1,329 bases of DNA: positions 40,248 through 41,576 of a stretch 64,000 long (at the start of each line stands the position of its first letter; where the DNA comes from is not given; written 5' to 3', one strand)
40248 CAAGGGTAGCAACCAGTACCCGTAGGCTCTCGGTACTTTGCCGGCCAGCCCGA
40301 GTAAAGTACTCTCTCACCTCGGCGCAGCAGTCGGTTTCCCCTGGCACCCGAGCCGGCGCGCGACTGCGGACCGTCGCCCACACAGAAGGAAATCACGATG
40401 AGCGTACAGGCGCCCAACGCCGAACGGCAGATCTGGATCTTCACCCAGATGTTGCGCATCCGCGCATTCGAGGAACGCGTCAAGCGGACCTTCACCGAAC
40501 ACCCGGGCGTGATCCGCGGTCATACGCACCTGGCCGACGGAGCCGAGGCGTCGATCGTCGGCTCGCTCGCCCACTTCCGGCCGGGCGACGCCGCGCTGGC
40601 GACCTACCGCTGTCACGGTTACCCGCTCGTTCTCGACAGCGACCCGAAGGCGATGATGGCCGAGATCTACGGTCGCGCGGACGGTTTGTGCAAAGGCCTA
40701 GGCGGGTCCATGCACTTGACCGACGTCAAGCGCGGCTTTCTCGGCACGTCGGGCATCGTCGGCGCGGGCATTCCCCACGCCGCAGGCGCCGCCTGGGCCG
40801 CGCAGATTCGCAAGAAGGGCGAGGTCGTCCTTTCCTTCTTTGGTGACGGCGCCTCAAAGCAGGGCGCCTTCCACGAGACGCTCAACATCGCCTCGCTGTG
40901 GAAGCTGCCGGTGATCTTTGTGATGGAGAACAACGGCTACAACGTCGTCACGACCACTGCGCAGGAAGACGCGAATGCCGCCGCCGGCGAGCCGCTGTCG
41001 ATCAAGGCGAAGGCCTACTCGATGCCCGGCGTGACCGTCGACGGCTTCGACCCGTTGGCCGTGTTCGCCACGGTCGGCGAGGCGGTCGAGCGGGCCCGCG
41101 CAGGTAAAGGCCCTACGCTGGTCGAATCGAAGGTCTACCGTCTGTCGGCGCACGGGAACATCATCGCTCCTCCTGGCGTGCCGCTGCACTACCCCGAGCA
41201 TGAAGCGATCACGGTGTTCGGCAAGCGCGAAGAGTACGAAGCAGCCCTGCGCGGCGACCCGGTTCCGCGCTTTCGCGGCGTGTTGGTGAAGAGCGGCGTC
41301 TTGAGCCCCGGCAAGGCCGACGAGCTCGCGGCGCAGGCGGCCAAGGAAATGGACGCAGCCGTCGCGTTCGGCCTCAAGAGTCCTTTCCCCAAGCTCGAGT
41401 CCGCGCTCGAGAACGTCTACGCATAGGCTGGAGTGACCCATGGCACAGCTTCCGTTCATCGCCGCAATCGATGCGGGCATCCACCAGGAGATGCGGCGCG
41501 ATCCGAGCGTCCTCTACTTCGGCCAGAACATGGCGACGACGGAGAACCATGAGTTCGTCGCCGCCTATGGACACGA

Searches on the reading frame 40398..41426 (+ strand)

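Call 55: search_protein_families(library=pfam, proteins=[window:40398-41426:+], max_evalue=0.00001)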
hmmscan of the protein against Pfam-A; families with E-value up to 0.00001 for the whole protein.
window:40398-41426:+ (342 aa): 2 families
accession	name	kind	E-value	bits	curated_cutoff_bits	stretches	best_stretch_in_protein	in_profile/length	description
PF00676.26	E1_dh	-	7.4e-67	225.9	22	1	18-332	3-298/300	Dehydrogenase E1 component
PF02775.26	TPP_enzyme_C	-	9.3e-09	35.7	21.9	1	116-243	25-150/151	Thiamine pyrophosphate enzyme, C-terminal TPP binding domain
